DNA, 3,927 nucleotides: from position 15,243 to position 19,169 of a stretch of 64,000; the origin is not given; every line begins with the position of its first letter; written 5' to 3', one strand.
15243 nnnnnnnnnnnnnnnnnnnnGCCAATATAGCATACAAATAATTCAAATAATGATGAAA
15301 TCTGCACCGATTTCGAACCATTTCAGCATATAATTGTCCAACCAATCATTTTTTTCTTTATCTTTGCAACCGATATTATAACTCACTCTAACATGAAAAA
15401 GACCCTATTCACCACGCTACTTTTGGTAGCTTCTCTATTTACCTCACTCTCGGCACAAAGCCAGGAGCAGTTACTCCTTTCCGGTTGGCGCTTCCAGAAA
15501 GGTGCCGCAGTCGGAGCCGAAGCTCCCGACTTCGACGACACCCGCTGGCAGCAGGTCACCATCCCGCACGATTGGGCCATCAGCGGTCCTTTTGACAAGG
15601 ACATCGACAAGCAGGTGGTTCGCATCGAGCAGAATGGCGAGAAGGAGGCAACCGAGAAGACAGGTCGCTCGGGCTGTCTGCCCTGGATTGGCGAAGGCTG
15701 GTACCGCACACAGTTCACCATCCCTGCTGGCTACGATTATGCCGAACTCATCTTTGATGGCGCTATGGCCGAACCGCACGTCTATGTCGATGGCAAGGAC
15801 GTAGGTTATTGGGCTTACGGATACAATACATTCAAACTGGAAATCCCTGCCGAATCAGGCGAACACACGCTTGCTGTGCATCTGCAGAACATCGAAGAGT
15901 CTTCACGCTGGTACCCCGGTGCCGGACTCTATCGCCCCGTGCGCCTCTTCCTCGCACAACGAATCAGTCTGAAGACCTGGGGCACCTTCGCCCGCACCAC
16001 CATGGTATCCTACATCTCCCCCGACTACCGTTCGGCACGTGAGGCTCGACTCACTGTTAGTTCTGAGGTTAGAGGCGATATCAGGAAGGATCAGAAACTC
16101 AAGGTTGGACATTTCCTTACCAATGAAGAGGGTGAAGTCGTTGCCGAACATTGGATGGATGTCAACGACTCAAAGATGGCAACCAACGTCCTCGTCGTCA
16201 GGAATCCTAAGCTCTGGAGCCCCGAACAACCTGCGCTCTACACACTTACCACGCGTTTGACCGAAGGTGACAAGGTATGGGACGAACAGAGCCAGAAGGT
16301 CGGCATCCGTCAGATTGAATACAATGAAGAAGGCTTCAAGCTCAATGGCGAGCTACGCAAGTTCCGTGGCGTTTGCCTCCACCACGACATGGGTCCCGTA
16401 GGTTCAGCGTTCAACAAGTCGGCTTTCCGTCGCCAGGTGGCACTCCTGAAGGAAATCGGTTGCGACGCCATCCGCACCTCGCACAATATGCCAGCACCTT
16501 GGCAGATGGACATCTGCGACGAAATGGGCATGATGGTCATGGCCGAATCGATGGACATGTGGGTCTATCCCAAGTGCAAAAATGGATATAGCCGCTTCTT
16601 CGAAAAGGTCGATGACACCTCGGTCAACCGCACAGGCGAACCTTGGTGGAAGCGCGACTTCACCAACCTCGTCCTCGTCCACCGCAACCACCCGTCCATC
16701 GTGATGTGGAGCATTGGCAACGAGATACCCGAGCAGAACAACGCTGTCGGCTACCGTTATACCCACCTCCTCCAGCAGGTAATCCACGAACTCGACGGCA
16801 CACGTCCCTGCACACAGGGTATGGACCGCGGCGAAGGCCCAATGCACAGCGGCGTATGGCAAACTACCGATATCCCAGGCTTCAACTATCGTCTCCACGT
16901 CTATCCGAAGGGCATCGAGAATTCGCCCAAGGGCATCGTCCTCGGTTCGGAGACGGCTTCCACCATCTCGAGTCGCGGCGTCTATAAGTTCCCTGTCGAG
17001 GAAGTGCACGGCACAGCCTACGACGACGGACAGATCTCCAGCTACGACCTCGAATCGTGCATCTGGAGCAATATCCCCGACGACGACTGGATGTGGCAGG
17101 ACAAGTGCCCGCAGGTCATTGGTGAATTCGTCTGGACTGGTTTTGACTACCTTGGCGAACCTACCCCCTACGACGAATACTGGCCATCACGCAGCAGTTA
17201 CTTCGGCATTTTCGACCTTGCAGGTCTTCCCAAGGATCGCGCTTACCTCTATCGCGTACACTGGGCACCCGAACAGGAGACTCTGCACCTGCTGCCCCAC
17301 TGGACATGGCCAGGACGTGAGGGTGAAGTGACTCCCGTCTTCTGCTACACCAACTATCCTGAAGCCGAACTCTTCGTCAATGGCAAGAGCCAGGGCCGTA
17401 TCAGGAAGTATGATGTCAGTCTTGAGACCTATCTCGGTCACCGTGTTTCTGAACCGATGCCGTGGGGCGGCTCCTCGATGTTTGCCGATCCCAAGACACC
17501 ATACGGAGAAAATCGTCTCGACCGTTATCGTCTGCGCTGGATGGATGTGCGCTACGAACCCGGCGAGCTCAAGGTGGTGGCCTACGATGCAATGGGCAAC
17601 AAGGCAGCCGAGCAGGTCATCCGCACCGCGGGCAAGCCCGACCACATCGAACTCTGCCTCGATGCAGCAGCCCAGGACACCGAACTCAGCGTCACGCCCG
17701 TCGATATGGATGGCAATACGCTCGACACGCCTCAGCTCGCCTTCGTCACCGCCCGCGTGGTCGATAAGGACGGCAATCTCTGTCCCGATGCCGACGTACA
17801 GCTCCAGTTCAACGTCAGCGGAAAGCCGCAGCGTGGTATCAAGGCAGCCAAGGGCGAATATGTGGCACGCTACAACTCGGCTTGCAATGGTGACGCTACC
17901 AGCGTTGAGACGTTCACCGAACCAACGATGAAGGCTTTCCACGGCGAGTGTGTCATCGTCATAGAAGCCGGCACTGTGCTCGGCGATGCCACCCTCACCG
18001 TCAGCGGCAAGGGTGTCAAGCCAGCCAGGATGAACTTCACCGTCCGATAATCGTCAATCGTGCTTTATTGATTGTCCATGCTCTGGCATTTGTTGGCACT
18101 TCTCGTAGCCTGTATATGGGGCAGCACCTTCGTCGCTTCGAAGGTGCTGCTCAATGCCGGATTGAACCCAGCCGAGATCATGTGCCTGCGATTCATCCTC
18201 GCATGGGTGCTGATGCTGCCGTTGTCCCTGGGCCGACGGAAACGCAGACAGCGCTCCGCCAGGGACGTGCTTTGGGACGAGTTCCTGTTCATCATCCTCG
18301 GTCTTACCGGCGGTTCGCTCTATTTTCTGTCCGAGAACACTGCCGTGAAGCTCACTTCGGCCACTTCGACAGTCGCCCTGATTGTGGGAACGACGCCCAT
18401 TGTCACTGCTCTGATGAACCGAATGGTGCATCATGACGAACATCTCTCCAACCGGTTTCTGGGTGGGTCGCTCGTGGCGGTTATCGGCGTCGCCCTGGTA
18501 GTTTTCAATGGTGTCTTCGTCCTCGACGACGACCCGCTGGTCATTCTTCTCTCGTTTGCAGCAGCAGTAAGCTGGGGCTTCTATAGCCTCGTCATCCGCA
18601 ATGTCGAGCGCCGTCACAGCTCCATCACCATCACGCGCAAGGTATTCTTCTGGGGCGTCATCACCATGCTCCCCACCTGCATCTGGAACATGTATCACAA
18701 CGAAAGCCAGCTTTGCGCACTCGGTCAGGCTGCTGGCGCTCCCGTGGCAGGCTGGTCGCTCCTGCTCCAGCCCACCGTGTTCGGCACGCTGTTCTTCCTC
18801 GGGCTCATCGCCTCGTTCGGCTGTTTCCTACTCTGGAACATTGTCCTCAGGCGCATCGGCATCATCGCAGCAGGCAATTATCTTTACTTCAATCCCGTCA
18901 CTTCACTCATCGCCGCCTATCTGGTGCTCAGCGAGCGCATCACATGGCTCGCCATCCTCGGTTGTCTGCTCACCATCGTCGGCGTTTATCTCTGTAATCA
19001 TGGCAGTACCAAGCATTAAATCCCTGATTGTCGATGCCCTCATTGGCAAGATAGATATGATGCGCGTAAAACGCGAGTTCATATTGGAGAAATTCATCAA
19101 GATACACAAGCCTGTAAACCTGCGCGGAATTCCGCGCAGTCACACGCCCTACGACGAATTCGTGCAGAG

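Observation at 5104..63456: Window-wide family of degenerate 9-11 bp phased repeat arrays at gene boundaries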

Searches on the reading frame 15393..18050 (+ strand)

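Call 98: search_protein_families(library=pfam, proteins=[window:15393-18050:+], max_evalue=0.001)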
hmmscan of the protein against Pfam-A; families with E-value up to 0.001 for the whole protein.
window:15393-18050:+ (885 aa): 7 families
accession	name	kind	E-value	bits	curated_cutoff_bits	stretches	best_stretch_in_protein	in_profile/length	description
PF02836.23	Glyco_hydro_2_C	-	7.4e-23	81.6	21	1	311-474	4-159/302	Glycosyl hydrolases family 2, TIM barrel domain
PF16355.11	DUF4982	-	3e-21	75.6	23.9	1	644-739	1-61/61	Domain of unknown function (DUF4982)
PF18565.7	Glyco_hydro2_C5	-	1.8e-18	66.7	32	1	778-880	13-102/103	Glycoside hydrolase family 2 C-terminal domain 5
PF00703.27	Glyco_hydro_2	-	1.2e-16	61.8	23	1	208-306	8-109/109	Glycosyl hydrolases family 2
PF02837.24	Glyco_hydro_2_N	-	9e-09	35.9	28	1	32-186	8-166/169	Glycosyl hydrolases family 2, sugar binding domain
PF22820.2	TcaA_3rd_4th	-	0.00021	21.6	27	0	652-670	8-26/73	TcaA protein 3rd/4th domain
PF21467.3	BetaGal_gal-bd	-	0.00032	21.2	27.3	0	103-153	3-54/62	Beta-galactosidase, galactose-binding domain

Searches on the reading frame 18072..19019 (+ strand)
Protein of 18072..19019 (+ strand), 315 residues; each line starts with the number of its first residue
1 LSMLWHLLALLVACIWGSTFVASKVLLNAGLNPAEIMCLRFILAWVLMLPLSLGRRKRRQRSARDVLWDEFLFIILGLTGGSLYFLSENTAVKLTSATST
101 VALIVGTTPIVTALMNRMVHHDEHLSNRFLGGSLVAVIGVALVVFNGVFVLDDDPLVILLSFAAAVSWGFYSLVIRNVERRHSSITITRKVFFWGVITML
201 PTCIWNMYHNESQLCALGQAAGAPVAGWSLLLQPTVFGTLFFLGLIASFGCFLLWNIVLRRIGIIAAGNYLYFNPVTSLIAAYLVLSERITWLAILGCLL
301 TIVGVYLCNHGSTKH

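Call 98: search_protein_families(library=pfam, proteins=[window:18072-19019:+], max_evalue=0.001)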
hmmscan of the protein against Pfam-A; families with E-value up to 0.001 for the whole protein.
window:18072-19019:+ (315 aa): 1 family
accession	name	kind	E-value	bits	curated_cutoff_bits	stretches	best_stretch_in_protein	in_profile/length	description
PF00892.27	EamA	-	1.1e-35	123.3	28.2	2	4-144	2-134/135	EamA-like transporter family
